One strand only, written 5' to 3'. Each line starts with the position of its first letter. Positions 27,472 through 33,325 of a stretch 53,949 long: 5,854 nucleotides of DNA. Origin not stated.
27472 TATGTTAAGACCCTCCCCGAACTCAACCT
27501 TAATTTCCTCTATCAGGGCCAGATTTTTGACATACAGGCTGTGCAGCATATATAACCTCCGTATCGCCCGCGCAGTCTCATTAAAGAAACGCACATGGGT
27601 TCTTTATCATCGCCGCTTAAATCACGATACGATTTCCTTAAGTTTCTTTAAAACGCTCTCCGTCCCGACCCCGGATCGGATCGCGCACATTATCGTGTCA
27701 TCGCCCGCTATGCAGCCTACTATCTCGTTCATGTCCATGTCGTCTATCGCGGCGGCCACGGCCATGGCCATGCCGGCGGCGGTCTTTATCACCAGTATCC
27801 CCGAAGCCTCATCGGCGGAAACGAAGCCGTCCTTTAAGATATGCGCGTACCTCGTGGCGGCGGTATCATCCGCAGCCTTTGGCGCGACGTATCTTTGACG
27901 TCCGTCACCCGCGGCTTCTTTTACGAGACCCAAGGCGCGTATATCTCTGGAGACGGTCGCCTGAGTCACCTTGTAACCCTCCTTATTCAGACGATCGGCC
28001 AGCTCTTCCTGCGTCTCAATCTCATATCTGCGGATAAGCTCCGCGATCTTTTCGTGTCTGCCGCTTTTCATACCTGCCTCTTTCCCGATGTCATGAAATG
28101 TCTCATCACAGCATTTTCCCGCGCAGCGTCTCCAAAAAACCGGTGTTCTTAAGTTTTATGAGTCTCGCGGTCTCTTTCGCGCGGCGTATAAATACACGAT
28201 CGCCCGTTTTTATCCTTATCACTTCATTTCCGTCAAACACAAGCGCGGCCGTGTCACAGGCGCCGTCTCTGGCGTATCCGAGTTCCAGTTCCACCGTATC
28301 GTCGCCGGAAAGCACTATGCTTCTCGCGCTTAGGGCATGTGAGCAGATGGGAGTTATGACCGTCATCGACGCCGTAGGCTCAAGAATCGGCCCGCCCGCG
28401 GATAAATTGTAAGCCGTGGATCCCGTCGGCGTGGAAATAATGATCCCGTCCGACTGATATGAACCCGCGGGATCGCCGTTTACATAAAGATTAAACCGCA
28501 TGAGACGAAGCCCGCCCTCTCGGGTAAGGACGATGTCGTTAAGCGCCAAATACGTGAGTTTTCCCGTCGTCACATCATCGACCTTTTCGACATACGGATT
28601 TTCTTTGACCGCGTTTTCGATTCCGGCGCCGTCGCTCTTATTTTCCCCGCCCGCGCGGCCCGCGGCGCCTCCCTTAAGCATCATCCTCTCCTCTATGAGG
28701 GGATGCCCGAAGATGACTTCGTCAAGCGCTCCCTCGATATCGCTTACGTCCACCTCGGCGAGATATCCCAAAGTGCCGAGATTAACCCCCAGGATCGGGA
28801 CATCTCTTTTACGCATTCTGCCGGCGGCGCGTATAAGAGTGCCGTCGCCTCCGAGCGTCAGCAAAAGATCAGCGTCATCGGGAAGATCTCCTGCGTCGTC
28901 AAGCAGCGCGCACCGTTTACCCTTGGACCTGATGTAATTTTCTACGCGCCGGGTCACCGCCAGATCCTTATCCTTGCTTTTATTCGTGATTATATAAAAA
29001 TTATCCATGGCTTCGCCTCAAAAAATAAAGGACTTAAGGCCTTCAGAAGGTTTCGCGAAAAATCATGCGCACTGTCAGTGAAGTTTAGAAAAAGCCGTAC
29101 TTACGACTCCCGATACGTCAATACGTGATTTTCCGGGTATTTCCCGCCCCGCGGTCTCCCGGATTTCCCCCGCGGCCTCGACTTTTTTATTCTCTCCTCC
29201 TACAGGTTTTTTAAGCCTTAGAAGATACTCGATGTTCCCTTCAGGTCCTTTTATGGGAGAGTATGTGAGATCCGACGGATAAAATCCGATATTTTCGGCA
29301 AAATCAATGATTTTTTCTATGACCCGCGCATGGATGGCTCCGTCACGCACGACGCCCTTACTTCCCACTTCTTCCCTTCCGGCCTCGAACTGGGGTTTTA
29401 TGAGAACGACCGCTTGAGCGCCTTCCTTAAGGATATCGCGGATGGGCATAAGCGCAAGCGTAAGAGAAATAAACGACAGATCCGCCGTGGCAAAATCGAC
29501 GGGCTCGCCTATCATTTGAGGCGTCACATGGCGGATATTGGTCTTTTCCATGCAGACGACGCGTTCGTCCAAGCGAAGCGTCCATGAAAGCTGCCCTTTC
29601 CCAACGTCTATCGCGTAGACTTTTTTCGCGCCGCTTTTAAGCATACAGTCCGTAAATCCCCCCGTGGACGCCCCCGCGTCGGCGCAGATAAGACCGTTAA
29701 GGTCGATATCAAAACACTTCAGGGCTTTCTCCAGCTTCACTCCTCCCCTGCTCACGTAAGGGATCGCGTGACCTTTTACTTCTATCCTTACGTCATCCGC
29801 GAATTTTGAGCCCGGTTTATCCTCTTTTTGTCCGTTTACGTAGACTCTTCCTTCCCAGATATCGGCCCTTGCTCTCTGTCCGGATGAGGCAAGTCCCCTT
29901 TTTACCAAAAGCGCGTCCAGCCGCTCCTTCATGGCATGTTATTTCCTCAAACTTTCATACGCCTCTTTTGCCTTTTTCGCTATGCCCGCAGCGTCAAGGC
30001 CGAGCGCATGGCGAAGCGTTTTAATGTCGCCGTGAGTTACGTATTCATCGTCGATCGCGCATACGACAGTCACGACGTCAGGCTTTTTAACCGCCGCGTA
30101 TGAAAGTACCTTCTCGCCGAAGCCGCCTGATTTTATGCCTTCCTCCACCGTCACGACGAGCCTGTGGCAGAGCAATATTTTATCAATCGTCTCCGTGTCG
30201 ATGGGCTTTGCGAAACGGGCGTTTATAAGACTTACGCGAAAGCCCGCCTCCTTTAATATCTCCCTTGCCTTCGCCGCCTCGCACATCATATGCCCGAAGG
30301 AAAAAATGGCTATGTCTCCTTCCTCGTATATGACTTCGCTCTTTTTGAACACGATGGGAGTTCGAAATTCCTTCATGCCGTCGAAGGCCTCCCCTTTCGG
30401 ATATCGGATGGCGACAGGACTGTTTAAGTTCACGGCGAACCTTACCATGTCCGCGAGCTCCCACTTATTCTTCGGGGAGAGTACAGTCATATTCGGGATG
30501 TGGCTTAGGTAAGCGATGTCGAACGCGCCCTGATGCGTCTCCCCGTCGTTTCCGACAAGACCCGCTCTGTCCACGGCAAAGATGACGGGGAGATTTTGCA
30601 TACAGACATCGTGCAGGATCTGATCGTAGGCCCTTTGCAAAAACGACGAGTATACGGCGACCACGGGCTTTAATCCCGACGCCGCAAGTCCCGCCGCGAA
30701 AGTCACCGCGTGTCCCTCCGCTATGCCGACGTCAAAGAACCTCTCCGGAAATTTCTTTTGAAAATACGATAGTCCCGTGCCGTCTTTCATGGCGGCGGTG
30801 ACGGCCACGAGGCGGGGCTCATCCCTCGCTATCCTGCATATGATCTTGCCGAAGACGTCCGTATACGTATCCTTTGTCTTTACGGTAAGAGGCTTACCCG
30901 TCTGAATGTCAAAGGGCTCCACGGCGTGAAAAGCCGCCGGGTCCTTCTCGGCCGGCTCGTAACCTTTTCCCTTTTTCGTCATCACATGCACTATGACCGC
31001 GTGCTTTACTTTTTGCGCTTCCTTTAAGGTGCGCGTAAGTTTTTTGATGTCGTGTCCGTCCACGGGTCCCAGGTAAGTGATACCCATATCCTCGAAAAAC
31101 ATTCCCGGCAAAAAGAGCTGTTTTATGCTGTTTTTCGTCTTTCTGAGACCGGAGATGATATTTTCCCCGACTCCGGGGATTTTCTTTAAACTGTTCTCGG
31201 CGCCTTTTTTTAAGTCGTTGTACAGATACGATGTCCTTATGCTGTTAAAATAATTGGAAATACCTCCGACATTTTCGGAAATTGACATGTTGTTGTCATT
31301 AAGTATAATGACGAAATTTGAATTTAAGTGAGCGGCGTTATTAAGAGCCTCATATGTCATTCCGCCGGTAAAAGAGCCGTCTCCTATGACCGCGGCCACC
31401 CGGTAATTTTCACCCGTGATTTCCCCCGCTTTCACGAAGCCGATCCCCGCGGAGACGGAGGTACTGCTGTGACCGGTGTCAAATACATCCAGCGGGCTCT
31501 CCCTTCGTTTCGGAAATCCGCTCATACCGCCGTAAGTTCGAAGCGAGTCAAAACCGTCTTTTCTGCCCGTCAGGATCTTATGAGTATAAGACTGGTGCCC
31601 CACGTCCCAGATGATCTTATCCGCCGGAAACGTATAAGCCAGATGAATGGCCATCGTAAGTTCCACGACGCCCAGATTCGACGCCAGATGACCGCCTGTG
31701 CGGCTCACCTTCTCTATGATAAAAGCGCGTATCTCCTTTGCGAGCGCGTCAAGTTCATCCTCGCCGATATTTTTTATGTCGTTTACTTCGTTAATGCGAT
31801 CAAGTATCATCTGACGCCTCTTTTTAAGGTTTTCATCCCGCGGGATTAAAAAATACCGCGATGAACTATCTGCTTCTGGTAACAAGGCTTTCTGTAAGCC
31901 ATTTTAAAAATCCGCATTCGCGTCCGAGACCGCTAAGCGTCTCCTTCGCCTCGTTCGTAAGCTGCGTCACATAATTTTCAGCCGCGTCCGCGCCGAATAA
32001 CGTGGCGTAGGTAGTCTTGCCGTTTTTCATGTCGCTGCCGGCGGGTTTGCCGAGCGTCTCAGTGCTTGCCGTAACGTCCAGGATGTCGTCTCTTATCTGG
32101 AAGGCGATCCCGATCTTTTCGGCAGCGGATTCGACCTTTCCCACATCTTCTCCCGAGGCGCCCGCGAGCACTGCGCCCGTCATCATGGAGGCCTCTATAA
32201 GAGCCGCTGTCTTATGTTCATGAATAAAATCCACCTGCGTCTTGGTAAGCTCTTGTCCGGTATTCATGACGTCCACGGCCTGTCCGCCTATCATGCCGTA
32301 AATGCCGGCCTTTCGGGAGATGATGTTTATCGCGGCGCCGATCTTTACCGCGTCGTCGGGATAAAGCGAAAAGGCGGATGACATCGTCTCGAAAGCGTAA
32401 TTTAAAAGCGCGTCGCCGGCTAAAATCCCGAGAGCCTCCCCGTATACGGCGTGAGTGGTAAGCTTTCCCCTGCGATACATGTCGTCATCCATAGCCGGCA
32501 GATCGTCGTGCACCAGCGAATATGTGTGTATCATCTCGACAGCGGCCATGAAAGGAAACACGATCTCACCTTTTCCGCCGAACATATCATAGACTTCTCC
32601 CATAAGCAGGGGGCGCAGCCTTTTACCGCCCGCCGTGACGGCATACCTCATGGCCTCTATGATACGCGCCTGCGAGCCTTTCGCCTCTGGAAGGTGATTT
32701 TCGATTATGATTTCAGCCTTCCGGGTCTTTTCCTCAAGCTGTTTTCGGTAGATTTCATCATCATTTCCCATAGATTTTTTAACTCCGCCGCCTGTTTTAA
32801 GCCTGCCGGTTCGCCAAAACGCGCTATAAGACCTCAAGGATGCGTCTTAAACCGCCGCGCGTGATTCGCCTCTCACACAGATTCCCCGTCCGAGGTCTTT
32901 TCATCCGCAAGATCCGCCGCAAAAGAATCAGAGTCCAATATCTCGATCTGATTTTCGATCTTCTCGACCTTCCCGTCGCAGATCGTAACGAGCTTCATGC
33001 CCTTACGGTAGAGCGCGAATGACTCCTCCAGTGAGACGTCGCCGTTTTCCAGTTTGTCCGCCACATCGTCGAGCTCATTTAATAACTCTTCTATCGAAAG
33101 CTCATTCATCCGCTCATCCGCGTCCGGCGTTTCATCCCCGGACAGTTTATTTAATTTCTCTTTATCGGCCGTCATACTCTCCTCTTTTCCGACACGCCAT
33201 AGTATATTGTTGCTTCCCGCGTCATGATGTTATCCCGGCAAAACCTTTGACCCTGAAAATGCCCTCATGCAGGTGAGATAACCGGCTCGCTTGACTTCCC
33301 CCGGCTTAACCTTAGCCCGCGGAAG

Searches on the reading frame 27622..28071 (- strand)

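Call 70: search_protein_families(library=pfam, proteins=[window:27622-28071:-])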
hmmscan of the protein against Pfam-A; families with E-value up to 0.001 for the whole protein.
window:27622-28071:- (149 aa): 2 families
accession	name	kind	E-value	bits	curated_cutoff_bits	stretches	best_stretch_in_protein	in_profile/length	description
PF02863.23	Arg_repressor_C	-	2e-24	85.6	25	1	79-145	1-67/68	Arginine repressor, C-terminal domain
PF01316.27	Arg_repressor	-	4.5e-22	78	27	1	2-65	3-66/70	Arginine repressor, DNA binding domain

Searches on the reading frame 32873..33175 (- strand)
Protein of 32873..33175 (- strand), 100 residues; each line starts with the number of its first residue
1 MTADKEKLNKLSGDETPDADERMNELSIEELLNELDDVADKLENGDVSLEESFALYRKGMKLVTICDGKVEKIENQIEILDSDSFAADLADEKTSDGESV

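Call 70: search_protein_families(library=pfam, proteins=[window:32873-33175:-])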
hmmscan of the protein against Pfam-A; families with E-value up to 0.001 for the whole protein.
window:32873-33175:- (100 aa): 1 family
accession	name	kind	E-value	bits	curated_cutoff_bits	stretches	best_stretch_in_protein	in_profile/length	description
PF02609.21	Exonuc_VII_S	-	4.3e-16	59.1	24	1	29-79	2-52/52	Exonuclease VII small subunit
